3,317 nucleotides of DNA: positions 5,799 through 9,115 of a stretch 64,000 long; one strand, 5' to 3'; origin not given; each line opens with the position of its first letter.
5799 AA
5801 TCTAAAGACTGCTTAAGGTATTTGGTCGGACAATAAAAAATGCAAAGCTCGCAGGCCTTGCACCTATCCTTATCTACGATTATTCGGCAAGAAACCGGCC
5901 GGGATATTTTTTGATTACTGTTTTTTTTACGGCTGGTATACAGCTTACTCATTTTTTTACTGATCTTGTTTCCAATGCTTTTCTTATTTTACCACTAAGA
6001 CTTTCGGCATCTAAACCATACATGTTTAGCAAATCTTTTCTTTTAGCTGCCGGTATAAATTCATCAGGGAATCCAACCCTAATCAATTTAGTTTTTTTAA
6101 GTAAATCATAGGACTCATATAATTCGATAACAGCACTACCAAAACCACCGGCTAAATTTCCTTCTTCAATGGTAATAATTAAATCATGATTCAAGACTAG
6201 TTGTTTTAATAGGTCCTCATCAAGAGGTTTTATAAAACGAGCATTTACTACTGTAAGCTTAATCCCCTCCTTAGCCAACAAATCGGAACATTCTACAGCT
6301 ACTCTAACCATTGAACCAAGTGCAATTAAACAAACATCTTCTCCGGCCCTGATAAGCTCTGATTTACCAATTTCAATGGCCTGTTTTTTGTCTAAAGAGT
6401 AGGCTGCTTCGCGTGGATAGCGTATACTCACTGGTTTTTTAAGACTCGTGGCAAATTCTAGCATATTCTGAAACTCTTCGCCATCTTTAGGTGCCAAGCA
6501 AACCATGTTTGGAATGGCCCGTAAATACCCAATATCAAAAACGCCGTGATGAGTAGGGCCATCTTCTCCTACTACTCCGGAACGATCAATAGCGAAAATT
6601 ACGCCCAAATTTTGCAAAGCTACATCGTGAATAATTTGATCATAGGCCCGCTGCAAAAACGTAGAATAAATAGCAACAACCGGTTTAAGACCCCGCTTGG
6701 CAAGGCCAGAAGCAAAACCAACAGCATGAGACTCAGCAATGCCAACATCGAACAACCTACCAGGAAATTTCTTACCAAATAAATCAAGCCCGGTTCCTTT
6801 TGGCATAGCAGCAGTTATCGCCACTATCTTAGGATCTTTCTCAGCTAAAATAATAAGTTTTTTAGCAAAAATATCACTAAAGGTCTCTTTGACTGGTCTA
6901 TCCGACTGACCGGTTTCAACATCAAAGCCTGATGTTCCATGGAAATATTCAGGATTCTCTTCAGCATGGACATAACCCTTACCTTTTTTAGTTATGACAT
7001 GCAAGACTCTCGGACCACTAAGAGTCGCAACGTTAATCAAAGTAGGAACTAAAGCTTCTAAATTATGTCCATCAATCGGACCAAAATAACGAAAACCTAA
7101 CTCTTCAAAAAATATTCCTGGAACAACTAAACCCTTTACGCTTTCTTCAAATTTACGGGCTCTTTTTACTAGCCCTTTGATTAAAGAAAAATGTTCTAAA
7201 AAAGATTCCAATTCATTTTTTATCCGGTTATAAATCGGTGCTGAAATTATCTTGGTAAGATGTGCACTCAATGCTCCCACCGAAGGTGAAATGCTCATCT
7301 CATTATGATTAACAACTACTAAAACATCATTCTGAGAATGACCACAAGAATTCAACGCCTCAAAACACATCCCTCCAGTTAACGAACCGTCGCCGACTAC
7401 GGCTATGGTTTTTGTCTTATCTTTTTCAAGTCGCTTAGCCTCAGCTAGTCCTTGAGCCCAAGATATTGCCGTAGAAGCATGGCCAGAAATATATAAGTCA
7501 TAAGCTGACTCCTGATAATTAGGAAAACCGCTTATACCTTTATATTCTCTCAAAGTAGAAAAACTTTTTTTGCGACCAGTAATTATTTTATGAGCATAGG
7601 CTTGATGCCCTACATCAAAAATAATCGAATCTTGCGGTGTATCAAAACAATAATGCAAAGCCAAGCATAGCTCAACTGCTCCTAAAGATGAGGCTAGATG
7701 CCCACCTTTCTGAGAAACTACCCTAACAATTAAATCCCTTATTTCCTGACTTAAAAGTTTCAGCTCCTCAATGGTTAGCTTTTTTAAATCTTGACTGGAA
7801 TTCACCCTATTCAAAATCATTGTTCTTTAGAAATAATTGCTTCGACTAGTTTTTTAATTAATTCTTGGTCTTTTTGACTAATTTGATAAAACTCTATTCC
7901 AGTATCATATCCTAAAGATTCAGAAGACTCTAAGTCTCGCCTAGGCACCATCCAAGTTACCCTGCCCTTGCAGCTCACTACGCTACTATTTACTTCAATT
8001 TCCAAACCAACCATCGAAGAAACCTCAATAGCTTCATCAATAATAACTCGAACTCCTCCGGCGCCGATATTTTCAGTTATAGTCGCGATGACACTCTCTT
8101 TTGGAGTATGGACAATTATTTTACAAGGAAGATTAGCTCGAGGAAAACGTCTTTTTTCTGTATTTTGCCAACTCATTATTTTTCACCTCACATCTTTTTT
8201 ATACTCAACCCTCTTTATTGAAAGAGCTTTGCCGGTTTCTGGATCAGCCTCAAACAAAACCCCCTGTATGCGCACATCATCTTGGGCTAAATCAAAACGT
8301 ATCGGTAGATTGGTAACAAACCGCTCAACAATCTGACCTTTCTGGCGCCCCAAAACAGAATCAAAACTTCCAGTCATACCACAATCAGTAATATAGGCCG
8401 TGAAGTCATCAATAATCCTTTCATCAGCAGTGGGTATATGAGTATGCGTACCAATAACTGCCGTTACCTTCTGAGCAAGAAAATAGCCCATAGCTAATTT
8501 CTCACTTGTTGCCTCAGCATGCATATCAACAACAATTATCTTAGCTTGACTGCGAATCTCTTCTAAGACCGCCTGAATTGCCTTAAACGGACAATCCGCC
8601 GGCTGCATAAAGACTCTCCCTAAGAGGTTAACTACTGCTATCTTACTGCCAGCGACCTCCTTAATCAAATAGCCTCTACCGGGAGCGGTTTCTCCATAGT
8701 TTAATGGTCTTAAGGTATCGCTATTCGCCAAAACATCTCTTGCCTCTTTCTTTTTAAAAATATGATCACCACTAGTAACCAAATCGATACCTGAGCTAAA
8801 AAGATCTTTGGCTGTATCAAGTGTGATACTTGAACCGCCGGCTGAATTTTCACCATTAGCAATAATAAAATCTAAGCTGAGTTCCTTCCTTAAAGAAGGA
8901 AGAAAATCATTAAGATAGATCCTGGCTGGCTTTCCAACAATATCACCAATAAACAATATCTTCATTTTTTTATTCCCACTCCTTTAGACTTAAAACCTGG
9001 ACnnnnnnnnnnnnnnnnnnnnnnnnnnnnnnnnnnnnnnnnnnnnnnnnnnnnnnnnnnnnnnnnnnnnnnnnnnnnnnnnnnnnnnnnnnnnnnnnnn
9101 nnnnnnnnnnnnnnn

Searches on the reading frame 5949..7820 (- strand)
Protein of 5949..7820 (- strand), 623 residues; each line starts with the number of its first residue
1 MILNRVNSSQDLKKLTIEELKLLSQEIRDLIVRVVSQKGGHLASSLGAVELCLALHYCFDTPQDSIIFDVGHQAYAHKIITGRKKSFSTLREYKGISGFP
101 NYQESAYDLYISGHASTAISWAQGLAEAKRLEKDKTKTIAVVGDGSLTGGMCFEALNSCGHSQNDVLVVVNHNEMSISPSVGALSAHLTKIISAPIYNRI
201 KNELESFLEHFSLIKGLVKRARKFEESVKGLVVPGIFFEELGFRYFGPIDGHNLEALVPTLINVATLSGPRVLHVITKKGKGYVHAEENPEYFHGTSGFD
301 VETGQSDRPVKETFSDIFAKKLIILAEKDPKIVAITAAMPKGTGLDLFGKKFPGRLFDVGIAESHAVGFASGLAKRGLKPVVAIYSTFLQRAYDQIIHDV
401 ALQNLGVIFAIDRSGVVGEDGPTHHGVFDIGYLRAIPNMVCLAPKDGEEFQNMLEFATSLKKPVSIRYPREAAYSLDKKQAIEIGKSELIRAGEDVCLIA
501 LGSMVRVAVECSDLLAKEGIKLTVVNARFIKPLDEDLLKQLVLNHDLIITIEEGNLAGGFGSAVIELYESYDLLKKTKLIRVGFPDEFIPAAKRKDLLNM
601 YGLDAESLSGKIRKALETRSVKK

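Call 18: search_protein_families(library=pfam, proteins=[window:5949-7820:-], max_evalue=0.00001)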
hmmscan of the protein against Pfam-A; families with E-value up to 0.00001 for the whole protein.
window:5949-7820:- (623 aa): 3 families
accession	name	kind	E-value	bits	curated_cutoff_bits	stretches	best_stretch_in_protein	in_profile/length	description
PF13292.11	DXP_synthase_N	-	2.9e-114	381.4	21.2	1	3-277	1-274/274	1-deoxy-D-xylulose-5-phosphate synthase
PF02779.29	Transket_pyr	-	3.2e-46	157.6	27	1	314-472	5-171/174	Transketolase, pyrimidine binding domain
PF02780.25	Transketolase_C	-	2.4e-31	108.7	25.9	1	485-607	1-123/124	Transketolase, C-terminal domain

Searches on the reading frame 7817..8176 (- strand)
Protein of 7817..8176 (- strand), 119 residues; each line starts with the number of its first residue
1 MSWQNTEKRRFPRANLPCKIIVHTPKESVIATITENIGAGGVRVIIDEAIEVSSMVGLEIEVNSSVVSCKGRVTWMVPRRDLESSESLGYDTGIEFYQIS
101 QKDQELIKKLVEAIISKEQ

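Call 18: search_protein_families(library=pfam, proteins=[window:7817-8176:-], max_evalue=0.00001)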
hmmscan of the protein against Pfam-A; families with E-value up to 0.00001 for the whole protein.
window:7817-8176:- (119 aa): 1 family
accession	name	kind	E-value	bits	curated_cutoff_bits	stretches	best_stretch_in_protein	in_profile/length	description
PF07238.19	PilZ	-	4e-12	46.8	22.5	1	7-112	1-101/102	PilZ domain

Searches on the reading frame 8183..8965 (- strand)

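Call 18: search_protein_families(library=pfam, proteins=[window:8183-8965:-], max_evalue=0.00001)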
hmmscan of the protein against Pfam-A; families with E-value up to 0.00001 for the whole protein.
window:8183-8965:- (260 aa): 2 families
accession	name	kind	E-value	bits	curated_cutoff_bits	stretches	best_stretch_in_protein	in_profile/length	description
PF13277.11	YmdB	-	3.8e-97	324.9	27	1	4-253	1-253/253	YmdB-like protein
PF00149.33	Metallophos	-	2.6e-08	35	21.5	1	1-178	1-191/191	Calcineurin-like phosphoesterase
